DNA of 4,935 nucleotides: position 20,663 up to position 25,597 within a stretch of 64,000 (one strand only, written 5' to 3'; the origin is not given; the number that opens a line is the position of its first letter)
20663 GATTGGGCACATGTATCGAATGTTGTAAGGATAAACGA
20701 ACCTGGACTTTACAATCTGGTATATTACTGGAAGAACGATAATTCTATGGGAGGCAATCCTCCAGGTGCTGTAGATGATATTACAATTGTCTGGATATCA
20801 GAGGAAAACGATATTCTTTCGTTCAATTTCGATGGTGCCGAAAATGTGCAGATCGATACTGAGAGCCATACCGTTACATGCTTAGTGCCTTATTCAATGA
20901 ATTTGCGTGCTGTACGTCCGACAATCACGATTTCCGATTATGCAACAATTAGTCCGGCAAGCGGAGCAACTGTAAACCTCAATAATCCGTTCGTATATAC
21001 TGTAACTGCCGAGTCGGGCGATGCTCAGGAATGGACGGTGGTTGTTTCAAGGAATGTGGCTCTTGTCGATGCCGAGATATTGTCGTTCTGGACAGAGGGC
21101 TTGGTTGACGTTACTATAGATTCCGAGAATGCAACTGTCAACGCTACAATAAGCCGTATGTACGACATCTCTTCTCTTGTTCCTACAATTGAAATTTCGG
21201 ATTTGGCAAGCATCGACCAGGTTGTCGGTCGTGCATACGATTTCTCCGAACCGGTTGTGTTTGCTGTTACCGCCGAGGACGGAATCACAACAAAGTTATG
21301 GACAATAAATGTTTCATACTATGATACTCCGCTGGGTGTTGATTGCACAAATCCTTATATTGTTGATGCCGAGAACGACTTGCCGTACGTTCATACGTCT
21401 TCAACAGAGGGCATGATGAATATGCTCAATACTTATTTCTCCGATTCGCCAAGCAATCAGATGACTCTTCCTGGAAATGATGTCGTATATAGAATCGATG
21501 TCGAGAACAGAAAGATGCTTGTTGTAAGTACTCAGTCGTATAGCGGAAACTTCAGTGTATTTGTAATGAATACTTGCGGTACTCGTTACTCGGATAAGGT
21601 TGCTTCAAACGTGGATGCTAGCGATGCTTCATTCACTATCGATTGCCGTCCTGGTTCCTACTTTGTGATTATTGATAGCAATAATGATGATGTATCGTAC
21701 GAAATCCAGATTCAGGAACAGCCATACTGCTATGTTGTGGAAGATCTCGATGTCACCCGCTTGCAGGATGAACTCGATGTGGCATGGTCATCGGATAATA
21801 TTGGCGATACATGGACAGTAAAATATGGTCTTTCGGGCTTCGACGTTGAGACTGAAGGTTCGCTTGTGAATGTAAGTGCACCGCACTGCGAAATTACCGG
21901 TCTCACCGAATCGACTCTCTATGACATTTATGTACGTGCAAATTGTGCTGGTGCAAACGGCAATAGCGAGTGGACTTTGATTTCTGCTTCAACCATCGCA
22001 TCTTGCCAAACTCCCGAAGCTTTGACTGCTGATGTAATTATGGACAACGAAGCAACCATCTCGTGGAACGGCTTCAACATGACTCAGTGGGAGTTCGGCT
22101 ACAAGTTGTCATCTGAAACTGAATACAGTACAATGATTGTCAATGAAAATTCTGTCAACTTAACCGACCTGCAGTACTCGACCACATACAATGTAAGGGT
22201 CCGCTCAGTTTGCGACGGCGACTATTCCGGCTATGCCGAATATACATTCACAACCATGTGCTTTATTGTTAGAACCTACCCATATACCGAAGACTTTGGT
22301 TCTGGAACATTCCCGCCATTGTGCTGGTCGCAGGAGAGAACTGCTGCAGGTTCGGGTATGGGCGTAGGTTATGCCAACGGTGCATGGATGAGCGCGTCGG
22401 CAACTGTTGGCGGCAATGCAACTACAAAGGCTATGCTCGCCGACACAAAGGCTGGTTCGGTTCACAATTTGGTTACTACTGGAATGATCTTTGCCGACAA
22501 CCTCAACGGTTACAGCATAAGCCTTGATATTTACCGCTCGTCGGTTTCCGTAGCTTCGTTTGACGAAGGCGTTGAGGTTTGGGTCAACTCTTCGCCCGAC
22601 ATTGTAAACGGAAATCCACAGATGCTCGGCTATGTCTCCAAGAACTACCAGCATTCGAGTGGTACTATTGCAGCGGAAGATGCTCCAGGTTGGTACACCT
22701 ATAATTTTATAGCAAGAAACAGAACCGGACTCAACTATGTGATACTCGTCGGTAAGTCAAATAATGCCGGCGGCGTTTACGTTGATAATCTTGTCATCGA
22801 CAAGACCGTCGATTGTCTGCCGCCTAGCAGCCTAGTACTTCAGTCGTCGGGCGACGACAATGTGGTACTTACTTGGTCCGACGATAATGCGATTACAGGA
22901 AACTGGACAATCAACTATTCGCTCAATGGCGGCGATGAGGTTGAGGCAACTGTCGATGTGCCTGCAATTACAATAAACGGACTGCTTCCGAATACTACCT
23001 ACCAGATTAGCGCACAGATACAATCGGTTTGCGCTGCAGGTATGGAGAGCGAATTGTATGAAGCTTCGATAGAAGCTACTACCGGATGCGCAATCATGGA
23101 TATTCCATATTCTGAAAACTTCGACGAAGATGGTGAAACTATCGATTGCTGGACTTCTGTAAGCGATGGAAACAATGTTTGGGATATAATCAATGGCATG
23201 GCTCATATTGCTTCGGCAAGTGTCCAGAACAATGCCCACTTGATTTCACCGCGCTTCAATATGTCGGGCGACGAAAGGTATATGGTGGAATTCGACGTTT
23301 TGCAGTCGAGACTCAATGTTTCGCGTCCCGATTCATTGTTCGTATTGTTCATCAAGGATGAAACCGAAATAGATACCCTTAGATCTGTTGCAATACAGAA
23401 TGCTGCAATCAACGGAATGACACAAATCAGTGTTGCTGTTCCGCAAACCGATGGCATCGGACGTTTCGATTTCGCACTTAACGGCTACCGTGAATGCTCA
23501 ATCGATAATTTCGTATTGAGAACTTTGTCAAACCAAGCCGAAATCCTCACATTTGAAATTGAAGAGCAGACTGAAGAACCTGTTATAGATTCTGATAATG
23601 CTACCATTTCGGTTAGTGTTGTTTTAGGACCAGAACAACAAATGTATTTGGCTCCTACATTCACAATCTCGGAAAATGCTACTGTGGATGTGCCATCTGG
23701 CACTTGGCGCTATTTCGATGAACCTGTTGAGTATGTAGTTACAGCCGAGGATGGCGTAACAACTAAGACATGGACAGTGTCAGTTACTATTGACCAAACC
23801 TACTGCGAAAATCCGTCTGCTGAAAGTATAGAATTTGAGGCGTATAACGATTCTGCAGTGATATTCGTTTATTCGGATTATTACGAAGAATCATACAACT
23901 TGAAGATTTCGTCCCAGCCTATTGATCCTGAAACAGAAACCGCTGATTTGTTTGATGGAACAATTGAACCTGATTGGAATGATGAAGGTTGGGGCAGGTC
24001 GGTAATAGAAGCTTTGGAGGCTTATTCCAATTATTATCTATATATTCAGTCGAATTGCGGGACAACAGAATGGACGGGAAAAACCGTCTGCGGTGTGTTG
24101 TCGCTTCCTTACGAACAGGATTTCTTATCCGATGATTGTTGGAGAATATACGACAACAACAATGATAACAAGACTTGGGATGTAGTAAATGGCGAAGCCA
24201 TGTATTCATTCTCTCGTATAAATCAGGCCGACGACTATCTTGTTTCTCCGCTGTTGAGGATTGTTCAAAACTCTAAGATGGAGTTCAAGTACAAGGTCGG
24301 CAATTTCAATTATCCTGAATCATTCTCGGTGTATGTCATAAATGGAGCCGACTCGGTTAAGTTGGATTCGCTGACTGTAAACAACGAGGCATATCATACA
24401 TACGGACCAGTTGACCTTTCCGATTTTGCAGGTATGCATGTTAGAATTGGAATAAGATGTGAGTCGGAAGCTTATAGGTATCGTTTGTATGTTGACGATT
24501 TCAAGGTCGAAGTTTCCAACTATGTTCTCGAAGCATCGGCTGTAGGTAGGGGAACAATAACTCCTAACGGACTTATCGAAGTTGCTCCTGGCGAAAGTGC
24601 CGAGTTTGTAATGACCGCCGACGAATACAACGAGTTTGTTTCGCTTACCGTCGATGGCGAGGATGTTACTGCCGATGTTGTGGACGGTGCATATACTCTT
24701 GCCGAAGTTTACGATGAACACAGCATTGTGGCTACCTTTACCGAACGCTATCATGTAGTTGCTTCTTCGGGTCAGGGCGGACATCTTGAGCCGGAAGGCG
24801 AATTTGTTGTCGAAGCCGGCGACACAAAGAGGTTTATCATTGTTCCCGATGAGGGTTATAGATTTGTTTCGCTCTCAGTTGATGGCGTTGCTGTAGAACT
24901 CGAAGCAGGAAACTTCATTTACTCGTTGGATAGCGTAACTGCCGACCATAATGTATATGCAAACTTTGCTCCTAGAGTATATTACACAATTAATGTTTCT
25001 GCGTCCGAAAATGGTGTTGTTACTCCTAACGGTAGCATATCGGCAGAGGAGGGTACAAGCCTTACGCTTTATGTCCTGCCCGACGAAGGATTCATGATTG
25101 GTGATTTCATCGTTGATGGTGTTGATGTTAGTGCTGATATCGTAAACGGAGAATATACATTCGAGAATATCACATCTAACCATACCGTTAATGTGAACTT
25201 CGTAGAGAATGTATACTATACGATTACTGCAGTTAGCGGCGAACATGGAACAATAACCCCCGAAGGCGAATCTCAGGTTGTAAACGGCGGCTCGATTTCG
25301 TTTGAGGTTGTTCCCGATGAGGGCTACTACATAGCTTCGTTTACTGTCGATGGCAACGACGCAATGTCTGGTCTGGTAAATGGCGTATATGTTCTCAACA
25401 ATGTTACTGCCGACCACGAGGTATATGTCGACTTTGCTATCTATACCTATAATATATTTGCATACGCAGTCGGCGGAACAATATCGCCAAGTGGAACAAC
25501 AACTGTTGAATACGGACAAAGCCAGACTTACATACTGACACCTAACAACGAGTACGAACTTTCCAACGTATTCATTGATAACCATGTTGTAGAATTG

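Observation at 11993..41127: Back-to-back giant T9SS cargo genes (4949 aa with type-A CTD, 4500 aa with type-B CTD) forming a 29-kb surface-protein locus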

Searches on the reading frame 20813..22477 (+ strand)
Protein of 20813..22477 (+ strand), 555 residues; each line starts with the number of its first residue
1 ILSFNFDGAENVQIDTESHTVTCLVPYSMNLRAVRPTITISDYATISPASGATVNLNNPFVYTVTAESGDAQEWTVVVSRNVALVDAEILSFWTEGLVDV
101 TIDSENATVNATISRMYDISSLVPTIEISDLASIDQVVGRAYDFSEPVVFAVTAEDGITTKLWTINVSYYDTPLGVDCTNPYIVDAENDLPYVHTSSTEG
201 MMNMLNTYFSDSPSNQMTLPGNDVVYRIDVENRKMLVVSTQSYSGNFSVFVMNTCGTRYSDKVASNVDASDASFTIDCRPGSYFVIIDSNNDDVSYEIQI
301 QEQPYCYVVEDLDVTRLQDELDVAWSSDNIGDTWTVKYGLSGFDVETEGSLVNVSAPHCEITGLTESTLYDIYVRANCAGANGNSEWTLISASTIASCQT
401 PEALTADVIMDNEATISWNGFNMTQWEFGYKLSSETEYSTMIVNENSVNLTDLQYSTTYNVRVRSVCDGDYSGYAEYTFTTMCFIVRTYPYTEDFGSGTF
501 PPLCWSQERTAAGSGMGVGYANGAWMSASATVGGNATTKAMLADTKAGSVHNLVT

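Call 14: search_protein_families(library=pfam, proteins=[window:20813-22477:+], max_evalue=0.01)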
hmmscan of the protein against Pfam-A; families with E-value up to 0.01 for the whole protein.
window:20813-22477:+ (555 aa): 5 families
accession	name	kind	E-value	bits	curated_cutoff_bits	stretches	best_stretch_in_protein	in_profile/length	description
PF16410.10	DUF5018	-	8.1e-13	48.4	38.2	2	98-167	146-213/352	Domain of unknown function (DUF5018)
PF00041.27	fn3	-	1.2e-11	45.1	25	1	400-472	2-75/84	Fibronectin type III domain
PF22243.2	DUF5018-rel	-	6.5e-08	33.2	28.1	1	98-166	43-115/115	DUF5018-related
PF16656.11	Pur_ac_phosph_N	-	1.4e-05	26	30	0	440-481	55-93/93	Purple acid Phosphatase, N-terminal domain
PF25059.1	FN3_DSCAM-DSCAML_C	-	0.00047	20.9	39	0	419-482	16-80/89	DSCAM/DSCAML C-terminal Fn3-like domain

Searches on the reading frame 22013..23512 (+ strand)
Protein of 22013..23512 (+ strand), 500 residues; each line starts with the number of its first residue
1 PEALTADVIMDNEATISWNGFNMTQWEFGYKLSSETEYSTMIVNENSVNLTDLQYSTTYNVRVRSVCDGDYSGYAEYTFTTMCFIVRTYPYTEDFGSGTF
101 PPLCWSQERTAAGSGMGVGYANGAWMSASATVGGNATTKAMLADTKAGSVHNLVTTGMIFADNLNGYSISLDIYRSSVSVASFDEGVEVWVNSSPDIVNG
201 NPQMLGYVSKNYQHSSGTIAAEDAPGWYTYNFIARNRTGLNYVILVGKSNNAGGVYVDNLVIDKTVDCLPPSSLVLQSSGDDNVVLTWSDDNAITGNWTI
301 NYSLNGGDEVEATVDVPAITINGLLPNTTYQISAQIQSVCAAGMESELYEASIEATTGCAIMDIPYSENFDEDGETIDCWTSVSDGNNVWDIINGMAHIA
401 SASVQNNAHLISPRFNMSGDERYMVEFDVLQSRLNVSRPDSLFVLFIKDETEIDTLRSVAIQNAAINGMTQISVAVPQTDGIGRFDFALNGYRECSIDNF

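Call 25: search_protein_families(library=ncbifam, proteins=[window:22013-23512:+], max_evalue=1)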
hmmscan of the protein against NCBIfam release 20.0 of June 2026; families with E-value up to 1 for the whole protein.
window:22013-23512:+ (500 aa): 1 family
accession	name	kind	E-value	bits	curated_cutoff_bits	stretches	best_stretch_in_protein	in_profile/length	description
NF038128.1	choice_anch_J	domain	0.00018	21.8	30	1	366-487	2-143/162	choice-of-anchor J domain-containing protein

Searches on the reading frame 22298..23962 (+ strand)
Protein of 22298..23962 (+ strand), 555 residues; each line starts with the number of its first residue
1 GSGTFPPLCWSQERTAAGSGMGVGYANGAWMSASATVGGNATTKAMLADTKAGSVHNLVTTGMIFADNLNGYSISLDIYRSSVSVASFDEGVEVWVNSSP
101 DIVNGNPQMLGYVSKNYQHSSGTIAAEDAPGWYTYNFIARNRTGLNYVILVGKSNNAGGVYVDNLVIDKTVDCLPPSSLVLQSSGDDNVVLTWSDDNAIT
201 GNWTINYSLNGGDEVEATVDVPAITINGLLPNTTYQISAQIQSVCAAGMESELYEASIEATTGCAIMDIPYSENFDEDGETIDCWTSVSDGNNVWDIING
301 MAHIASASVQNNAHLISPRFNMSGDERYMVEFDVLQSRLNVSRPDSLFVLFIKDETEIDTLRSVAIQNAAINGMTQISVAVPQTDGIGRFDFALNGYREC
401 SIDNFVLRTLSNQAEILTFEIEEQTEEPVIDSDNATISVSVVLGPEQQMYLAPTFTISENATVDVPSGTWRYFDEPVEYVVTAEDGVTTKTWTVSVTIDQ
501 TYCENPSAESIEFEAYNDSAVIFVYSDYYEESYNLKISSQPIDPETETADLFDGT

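Call 14: search_protein_families(library=pfam, proteins=[window:22298-23962:+], max_evalue=0.01)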
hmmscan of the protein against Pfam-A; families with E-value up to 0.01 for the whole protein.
window:22298-23962:+ (555 aa): 2 families
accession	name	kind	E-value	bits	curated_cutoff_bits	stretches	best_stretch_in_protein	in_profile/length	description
PF16410.10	DUF5018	-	1.9e-10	40.6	38.2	1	410-499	130-216/352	Domain of unknown function (DUF5018)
PF00041.27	fn3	-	4.2e-06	27.3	25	1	175-252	2-79/84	Fibronectin type III domain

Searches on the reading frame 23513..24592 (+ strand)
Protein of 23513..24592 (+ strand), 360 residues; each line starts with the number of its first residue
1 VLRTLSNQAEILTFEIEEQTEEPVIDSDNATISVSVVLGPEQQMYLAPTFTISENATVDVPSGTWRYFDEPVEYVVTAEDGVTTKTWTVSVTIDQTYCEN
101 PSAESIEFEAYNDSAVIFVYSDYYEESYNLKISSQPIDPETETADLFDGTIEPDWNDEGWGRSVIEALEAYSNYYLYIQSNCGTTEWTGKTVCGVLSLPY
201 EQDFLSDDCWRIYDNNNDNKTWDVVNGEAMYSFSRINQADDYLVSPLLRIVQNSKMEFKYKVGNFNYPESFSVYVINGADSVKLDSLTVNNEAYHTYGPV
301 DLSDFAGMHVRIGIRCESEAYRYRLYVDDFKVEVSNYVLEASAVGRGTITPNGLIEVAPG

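Call 25: search_protein_families(library=ncbifam, proteins=[window:23513-24592:+], max_evalue=1)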
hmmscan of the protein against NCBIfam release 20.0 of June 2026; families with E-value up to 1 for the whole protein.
window:23513-24592:+ (360 aa): 1 family
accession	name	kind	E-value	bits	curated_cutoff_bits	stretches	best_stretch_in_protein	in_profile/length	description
NF038128.1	choice_anch_J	domain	2.5e-11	44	30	1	207-332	14-162/162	choice-of-anchor J domain-containing protein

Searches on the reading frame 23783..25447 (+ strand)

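Call 14: search_protein_families(library=pfam, proteins=[window:23783-25447:+], max_evalue=0.01)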
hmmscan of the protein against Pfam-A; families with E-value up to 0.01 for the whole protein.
window:23783-25447:+ (555 aa): 2 families
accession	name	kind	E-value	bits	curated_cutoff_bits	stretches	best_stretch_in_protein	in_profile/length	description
PF18998.6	Flg_new_2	-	1.6e-22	79.7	23.6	3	479-527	1-47/73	Divergent InlB B-repeat domain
PF25549.1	DUF7927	-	0.0028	18.4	31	0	262-315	11-63/132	Domain of unknown function (DUF7927)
